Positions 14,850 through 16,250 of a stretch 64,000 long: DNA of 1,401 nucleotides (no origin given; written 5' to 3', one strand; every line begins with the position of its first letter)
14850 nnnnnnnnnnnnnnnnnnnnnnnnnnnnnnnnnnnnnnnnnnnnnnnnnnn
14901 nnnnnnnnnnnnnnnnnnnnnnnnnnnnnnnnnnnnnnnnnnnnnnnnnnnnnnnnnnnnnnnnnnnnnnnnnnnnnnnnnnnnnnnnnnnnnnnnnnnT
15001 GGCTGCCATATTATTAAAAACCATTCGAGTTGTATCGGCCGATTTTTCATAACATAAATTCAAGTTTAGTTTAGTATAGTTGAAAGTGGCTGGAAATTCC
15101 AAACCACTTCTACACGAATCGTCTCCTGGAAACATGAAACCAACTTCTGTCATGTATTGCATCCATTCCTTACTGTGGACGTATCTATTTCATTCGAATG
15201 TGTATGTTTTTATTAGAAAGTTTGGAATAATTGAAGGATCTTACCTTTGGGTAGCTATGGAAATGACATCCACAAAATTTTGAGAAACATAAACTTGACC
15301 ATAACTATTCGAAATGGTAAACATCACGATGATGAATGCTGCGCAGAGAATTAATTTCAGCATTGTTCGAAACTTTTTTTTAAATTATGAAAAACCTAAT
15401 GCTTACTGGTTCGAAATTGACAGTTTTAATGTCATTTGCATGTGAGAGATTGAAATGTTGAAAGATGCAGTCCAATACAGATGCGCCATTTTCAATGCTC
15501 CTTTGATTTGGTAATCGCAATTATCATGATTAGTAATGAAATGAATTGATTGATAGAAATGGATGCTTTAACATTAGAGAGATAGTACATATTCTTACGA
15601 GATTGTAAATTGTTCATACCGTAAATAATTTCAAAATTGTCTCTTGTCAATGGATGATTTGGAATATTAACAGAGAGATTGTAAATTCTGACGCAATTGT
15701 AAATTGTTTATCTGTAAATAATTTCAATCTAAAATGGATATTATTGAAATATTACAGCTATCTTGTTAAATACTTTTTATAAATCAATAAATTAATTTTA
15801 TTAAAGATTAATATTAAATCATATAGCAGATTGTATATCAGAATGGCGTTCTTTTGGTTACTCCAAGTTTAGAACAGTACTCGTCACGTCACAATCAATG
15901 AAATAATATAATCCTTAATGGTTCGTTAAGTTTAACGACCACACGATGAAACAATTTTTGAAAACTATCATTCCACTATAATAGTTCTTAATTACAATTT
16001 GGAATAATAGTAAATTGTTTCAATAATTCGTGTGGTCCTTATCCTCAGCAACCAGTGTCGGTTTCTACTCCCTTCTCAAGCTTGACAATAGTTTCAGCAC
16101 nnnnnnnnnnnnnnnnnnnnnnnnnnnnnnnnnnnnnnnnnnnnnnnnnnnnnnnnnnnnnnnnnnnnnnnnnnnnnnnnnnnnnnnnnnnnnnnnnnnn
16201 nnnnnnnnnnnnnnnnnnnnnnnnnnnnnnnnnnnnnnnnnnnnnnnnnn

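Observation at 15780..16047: Selenocysteine thioredoxin reductase ending Gly-Cys-UGA-Gly-UAA; the required SECIS is not yet located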

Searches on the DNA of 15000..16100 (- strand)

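Call 4: search_rna_families(source=window, start=15000, end=16100, threshold=evalue, max_evalue=10, show_alignments=5)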
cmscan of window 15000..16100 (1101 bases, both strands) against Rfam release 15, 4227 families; matches with E-value up to 10: 4.
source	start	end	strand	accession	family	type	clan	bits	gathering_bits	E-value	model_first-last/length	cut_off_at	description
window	15677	15729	+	RF01827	SAR11_0636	Gene; sRNA;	-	21.2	67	1.7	1-90/90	no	SAR11_0636 sRNA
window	15899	15986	+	RF01844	SmY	Gene; snRNA; splicing;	-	14.9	39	2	1-80/80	no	SmY spliceosomal RNA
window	15896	15982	+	RF00096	U8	Gene; snRNA; snoRNA; CD-box;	-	14.5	41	8.7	1-135/135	no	U8 small nucleolar RNA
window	15303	15434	+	RF00002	5_8S_rRNA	Gene; rRNA;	CL00112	11.3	42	3.2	1-154/154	no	5.8S ribosomal RNA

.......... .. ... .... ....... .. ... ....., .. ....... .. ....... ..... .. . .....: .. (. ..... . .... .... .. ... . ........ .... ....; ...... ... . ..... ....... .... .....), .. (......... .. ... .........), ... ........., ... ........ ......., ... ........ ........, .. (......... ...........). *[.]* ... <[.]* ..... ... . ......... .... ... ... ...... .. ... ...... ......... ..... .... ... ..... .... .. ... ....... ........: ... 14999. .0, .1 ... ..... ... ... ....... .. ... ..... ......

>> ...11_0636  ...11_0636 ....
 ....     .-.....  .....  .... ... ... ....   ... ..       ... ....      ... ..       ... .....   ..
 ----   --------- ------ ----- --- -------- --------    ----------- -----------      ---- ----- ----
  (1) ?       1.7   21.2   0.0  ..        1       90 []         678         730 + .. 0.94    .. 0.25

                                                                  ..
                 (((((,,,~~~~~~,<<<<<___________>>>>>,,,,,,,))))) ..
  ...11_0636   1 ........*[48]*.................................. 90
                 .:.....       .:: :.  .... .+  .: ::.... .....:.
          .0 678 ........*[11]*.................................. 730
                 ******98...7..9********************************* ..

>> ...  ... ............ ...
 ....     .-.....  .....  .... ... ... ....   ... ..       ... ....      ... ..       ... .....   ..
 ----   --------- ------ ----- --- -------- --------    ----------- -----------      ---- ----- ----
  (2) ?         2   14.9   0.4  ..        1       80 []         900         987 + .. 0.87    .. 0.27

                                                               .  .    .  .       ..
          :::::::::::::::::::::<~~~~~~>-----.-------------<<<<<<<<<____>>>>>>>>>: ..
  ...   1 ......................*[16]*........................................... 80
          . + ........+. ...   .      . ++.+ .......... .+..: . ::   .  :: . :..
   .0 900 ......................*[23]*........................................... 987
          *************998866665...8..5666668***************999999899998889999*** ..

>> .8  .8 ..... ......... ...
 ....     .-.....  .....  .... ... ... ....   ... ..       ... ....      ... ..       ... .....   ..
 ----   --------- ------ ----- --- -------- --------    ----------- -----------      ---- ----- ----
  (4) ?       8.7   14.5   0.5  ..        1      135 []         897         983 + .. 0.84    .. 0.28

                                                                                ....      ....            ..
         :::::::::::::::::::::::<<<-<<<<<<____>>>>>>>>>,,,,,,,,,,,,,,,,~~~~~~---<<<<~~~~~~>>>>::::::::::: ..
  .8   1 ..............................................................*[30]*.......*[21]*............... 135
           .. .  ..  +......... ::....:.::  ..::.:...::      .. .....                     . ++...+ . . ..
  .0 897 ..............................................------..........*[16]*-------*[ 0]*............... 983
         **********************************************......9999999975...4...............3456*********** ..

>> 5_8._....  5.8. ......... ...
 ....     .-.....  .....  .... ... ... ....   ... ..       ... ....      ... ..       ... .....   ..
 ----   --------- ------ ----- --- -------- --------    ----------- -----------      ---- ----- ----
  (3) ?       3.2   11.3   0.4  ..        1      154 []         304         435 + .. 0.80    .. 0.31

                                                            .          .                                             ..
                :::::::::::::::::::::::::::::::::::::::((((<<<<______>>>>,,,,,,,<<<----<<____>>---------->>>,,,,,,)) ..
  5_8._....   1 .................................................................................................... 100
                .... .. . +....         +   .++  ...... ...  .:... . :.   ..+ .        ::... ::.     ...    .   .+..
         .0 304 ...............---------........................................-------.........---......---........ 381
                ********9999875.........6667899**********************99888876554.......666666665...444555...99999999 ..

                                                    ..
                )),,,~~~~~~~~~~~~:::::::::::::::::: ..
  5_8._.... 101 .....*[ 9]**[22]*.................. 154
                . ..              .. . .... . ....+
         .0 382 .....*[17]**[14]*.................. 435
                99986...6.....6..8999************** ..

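Call 25: search_rna_families(source=window, start=15815, end=15910, threshold=evalue, max_evalue=10, show_alignments=4)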
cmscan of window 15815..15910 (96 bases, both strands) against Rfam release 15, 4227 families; matches with E-value up to 10: 3.
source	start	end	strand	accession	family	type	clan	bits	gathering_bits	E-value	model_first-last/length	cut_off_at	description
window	15815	15860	+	RF00143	mir-6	Gene; miRNA;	CL00083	16.7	58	0.7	28-74/74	5'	mir-6 microRNA precursor family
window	15838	15866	-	RF00151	SNORD58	Gene; snRNA; snoRNA; CD-box;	CL00064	10.9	42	8.7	29-60/65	no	Small nucleolar RNA SNORD58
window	15815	15861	-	RF02392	sau-53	Gene; sRNA;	-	9.5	100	7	33-79/192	3'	Staphylococcus sRNA sau-53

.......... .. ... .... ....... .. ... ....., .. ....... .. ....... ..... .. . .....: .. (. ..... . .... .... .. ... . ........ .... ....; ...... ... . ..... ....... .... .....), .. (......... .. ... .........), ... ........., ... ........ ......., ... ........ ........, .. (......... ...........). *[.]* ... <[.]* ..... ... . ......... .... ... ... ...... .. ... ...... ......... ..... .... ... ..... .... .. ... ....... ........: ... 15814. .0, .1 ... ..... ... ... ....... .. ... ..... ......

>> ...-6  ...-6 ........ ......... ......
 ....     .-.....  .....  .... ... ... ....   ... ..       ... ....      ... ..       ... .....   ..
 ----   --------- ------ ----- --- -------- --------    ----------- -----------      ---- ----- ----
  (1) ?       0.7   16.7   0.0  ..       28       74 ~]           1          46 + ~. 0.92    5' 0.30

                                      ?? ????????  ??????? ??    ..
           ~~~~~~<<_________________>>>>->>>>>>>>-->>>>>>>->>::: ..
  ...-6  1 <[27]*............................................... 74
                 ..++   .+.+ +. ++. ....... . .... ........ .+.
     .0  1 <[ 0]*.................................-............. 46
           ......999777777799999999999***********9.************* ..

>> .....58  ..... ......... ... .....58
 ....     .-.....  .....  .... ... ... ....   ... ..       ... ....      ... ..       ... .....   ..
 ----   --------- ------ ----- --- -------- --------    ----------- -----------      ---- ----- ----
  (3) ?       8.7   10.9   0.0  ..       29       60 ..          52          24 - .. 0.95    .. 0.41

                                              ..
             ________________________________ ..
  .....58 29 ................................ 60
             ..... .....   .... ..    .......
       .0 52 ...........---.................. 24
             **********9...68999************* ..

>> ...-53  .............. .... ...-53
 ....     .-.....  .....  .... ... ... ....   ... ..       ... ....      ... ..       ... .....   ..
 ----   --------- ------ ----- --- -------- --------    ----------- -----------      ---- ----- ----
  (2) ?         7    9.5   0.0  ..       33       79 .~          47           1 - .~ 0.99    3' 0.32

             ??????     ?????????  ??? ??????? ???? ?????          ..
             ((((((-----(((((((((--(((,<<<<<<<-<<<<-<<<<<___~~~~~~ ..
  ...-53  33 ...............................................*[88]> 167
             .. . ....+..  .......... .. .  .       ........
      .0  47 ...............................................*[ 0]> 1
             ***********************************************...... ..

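Call 41: build_rna_model(alignment_id=A1, structure=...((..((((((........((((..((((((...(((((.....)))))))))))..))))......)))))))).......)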
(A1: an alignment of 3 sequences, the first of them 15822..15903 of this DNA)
Model R1 built from alignment A1 (3 sequences, 84 columns); structure: as given.
model positions 82; base pairs 23; branch points 0; effective number of sequences 1.31; information 0.693 bits per position. Calibrated on 0.2 Mb of random sequence (short: E-values are rough).
structure used (alignment columns):
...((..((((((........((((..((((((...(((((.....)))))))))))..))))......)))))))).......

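Call 43: search_with_rna_model(model_id=R1, sources=[window, L002, L003], filters=off, max_evalue=10, show_alignments=6)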
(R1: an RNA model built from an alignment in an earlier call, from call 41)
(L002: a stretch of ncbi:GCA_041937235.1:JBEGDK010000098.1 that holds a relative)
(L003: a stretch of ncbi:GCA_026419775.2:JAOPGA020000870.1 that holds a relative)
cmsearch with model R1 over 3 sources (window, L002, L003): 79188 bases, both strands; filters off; matches with E-value up to 10: 15.
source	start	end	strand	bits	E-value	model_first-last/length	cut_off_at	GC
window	15820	15903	-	90.5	1.4e-20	1-82/82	no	0.37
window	60510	60552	-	13.9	1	1-82/82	no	0.3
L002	4490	4513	+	13.8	1.1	29-52/82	no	0.33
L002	4609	4685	+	13.6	1.2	1-82/82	no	0.27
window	39123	39192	-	13.4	1.4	1-82/82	no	0.36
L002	4605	4681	-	12.8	1.9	1-82/82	no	0.29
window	23719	23782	+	12.5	2.4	1-82/82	no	0.25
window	45524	45593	-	11.3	4.9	1-82/82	no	0.33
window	48788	48819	+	11.2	5.1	1-82/82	no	0.28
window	40641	40701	+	11.1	5.4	1-82/82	no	0.31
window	29242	29298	-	10.9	6.1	1-82/82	no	0.28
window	48784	48815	-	10.7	6.9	1-82/82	no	0.34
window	48462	48498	+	10.4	8.4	1-82/82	no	0.35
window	17510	17549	-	10.4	8.5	1-82/82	no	0.22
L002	1323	1373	+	10.3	9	1-82/82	no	0.35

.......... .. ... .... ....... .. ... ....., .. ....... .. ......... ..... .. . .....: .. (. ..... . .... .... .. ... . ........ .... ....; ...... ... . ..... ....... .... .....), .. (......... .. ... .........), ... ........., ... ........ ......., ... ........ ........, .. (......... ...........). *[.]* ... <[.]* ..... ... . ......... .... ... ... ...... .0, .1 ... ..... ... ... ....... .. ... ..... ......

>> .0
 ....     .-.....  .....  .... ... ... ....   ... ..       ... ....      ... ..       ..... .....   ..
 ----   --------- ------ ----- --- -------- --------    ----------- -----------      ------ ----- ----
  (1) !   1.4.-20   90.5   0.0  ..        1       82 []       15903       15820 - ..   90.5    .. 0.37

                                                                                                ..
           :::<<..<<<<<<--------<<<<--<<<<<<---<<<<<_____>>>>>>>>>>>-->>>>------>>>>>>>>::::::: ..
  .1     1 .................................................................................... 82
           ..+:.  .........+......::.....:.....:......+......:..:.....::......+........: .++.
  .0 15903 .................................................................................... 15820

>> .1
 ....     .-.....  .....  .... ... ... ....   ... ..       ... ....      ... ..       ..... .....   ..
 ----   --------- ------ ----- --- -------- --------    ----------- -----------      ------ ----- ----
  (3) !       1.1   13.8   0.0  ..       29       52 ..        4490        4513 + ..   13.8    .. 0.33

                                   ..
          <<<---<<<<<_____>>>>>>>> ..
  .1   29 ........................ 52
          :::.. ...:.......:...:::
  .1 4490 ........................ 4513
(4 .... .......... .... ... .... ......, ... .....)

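Call 87: search_with_rna_model(model_id=R2, source=window, start=15364, end=16038, filters=off, max_evalue=10, show_alignments=4)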
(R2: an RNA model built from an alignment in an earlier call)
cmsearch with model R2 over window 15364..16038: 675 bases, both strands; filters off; matches with E-value up to 10: 13.
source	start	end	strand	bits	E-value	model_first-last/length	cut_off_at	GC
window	15530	15551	+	10.8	0.064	1-62/62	no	0.18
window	15374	15441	-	7.6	0.34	1-62/62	no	0.25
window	15717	15770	-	5.6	1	1-62/62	no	0.19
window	15985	16009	+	5.5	1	1-62/62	no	0.16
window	15831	15893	-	5.3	1.2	1-62/62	no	0.4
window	15624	15703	-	5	1.3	1-62/62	no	0.28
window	15644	15698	+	4.9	1.4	1-62/62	no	0.31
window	15410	15460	+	4.8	1.5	1-62/62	no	0.31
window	15952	15998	-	4.3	2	1-62/62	no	0.21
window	15795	15849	+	3.7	2.6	1-62/62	no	0.22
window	15465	15495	-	2.7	4.5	1-62/62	no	0.42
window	15599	15632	+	2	6.5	15-49/62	no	0.26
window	15508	15533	-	1.2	9.9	1-62/62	no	0.31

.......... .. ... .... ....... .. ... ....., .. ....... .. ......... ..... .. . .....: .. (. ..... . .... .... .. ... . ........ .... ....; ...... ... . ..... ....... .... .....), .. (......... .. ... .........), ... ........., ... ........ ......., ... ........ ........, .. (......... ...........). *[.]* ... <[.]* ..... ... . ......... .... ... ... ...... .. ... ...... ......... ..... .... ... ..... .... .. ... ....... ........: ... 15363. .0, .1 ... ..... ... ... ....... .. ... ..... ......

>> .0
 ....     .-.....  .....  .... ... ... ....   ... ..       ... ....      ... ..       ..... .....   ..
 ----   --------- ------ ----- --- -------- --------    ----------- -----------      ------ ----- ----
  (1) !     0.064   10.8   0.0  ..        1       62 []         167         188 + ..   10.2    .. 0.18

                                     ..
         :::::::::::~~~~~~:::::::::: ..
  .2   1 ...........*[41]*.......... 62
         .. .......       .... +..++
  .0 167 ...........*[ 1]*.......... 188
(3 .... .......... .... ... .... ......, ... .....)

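Call 103: search_with_rna_model(model_id=R3, source=window, start=15364, end=16038, filters=off, max_evalue=10, show_alignments=2)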
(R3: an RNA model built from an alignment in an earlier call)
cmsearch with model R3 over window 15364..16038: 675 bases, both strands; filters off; matches with E-value up to 10: 16.
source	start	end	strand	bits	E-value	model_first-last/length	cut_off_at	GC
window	15831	15893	-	14.6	0.01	1-59/59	no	0.4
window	15381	15441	-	7.2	0.5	1-59/59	no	0.28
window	15381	15427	+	6.5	0.74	1-59/59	no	0.28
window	15937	15968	+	6.2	0.88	1-59/59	no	0.31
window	15530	15556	+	5.4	1.3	1-59/59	no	0.22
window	15624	15656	-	5.4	1.3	1-59/59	no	0.27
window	15795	15849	+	5.1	1.5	1-59/59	no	0.22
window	15436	15460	+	4.5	2.1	1-59/59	no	0.36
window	15682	15739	+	3.6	3.4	1-59/59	no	0.22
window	15694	15735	-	3.3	3.9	12-51/59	no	0.17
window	15610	15670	+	3.1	4.5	1-59/59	no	0.26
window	16004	16029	-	2.8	5.2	1-59/59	no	0.15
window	15763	15787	+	2.6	5.9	19-42/59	no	0.12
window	15508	15559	-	2.1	7.5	1-59/59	no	0.25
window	15892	15912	+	2.1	7.6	1-59/59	no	0.14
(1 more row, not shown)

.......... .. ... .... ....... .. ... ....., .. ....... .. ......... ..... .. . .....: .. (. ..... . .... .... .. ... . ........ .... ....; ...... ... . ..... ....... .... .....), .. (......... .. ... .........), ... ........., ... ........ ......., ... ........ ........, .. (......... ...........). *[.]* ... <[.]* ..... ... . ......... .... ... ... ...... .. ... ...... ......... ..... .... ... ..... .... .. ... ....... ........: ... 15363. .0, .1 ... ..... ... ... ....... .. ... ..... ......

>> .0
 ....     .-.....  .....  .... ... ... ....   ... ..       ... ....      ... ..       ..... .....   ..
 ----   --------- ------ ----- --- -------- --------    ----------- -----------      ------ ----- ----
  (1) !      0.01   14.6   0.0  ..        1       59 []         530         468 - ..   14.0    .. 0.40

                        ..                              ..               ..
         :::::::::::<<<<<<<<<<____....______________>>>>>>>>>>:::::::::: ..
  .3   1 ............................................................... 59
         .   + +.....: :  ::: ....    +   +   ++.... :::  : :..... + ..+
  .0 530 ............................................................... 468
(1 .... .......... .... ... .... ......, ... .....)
